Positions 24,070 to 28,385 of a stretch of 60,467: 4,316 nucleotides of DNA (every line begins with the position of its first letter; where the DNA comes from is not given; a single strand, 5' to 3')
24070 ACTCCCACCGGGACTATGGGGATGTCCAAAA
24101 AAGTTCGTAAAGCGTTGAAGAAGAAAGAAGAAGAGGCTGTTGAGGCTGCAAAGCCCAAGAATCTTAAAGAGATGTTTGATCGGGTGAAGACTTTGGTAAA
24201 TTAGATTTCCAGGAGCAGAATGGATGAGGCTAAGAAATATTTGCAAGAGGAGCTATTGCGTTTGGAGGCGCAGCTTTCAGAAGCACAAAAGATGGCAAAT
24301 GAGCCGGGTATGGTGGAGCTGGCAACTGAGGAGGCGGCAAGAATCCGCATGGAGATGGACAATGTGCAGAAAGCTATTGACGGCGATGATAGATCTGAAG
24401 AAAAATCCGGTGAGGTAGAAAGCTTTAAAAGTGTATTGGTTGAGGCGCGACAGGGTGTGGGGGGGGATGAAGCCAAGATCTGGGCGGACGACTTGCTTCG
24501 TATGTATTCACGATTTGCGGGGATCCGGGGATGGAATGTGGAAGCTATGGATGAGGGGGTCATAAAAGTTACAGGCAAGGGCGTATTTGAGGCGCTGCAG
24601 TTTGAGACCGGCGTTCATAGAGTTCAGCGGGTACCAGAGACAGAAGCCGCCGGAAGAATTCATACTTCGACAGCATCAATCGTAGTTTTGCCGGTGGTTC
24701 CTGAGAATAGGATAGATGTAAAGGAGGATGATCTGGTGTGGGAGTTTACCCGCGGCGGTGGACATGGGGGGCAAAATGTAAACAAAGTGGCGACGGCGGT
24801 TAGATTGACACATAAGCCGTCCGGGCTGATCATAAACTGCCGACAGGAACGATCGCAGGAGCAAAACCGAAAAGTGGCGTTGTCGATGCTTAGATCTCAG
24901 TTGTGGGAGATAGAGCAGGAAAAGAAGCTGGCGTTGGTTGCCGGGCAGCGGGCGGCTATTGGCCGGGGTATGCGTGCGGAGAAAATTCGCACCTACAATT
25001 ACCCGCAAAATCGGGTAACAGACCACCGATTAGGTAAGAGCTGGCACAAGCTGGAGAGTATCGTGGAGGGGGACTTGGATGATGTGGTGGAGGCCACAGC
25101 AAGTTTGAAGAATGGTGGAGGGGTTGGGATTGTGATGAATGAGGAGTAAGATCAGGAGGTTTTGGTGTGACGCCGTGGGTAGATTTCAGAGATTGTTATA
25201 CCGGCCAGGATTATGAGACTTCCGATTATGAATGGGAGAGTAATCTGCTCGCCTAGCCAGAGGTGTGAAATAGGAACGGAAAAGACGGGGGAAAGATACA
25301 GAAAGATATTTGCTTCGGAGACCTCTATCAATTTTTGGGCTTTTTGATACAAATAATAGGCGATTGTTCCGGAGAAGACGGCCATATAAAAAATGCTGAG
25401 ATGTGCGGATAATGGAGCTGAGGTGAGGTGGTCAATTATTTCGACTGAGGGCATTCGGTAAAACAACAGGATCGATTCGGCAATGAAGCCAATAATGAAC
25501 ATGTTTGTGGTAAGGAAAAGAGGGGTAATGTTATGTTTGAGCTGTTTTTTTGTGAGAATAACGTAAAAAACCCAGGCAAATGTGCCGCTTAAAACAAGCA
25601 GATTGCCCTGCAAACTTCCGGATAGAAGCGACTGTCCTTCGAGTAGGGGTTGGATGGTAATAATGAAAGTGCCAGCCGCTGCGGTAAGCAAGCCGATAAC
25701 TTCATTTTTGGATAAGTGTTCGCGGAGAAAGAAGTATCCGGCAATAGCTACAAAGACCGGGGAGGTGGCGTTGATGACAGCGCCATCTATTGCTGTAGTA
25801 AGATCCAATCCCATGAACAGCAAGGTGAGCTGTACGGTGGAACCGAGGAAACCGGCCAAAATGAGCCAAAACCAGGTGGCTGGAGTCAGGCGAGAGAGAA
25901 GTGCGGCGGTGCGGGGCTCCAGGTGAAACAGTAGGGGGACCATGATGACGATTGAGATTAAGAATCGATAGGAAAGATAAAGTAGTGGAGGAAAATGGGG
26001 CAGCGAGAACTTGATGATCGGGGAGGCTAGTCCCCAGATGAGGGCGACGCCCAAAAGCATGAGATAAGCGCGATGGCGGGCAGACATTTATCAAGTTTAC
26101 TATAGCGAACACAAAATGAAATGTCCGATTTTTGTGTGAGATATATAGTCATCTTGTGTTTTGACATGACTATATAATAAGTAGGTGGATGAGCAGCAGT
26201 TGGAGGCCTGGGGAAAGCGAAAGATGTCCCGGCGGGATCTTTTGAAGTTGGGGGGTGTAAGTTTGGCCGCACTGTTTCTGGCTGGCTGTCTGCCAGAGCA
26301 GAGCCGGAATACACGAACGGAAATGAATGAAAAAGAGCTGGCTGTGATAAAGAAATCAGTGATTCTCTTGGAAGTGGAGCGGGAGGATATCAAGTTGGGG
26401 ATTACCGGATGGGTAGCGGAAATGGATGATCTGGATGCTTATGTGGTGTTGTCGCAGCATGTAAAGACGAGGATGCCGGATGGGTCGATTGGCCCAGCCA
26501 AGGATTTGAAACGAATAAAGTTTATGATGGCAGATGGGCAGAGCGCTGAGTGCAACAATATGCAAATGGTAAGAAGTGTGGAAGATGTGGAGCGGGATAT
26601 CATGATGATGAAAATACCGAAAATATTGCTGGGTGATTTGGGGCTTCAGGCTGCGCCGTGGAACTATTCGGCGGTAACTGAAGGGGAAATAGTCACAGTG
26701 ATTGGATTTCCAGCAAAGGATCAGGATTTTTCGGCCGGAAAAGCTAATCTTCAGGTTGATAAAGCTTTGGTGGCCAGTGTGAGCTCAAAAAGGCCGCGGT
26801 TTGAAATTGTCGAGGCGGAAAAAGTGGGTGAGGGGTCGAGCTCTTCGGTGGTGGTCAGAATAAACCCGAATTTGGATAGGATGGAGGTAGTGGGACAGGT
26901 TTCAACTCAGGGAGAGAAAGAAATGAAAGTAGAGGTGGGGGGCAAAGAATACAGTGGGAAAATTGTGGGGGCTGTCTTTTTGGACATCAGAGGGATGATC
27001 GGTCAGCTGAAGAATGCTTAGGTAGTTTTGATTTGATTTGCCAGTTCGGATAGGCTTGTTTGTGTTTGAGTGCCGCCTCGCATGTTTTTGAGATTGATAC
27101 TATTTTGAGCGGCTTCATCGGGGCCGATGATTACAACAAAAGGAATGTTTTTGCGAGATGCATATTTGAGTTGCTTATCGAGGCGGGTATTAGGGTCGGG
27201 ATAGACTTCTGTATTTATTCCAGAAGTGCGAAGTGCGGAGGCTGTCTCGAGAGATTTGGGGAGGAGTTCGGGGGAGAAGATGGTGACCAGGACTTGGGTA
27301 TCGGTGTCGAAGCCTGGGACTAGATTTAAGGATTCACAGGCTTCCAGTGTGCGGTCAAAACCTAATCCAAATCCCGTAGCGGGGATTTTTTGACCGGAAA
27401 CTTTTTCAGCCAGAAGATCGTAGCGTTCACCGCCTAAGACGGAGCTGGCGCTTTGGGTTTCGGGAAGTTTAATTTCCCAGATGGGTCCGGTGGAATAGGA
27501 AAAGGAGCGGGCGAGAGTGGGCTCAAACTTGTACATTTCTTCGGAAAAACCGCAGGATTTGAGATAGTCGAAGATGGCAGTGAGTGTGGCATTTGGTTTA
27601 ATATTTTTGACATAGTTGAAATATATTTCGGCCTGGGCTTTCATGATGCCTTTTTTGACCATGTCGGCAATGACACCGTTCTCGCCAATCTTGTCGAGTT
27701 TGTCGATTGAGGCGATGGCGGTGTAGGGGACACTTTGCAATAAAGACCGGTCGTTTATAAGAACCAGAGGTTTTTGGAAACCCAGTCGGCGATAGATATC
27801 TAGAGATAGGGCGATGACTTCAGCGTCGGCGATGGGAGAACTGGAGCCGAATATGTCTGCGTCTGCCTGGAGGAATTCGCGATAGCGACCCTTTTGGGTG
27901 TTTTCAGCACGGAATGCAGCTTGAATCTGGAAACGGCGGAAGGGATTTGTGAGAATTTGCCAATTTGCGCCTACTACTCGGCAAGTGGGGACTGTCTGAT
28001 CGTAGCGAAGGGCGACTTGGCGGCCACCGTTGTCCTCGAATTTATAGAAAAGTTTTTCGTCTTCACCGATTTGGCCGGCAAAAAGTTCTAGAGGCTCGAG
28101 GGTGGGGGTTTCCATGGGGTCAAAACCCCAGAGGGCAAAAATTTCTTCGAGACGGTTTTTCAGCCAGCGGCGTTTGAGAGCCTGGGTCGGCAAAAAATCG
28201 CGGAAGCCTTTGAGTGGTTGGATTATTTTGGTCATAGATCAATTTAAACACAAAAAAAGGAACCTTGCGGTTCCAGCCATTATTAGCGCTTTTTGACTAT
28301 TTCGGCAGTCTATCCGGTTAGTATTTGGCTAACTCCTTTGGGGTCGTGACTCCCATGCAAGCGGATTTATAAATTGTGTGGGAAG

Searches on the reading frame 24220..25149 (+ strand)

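Call 66: search_protein_families(library=pfam, proteins=[window:24220-25149:+], max_evalue=0.00001)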
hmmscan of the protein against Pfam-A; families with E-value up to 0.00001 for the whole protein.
window:24220-25149:+ (309 aa): 2 families
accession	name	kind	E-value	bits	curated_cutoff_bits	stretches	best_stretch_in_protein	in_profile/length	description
PF00472.26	RF-1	-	1.5e-34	118.8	35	1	163-270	3-116/116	RF-1 domain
PF03462.23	PCRF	-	5.1e-33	114.9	24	1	10-154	42-194/194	PCRF domain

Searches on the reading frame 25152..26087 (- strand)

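Call 66: search_protein_families(library=pfam, proteins=[window:25152-26087:-], max_evalue=0.00001)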
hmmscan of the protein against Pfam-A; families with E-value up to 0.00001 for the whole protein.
window:25152-26087:- (311 aa): 2 families
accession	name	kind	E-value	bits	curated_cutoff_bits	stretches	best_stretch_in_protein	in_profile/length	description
PF00892.27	EamA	-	2.4e-48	164.3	28.2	2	161-299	3-132/135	EamA-like transporter family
PF03151.22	TPT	-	7.6e-10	39.1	30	0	42-142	185-289/291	Triose-phosphate Transporter family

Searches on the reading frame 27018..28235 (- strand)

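Call 66: search_protein_families(library=pfam, proteins=[window:27018-28235:-], max_evalue=0.00001)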
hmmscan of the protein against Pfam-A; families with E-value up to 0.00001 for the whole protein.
window:27018-28235:- (405 aa): 3 families
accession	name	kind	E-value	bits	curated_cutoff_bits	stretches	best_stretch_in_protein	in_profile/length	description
PF13393.11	tRNA-synt_His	-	1.3e-34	120.3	25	2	10-169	1-159/308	Histidyl-tRNA synthetase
PF03129.25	HGTP_anticodon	-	1.2e-15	57.9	21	1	314-404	1-93/94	Anticodon binding domain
PF00587.30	tRNA-synt_2b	-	6.2e-10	39.9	29.3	1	64-186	1-131/179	tRNA synthetase class II core domain (G, H, P, S and T)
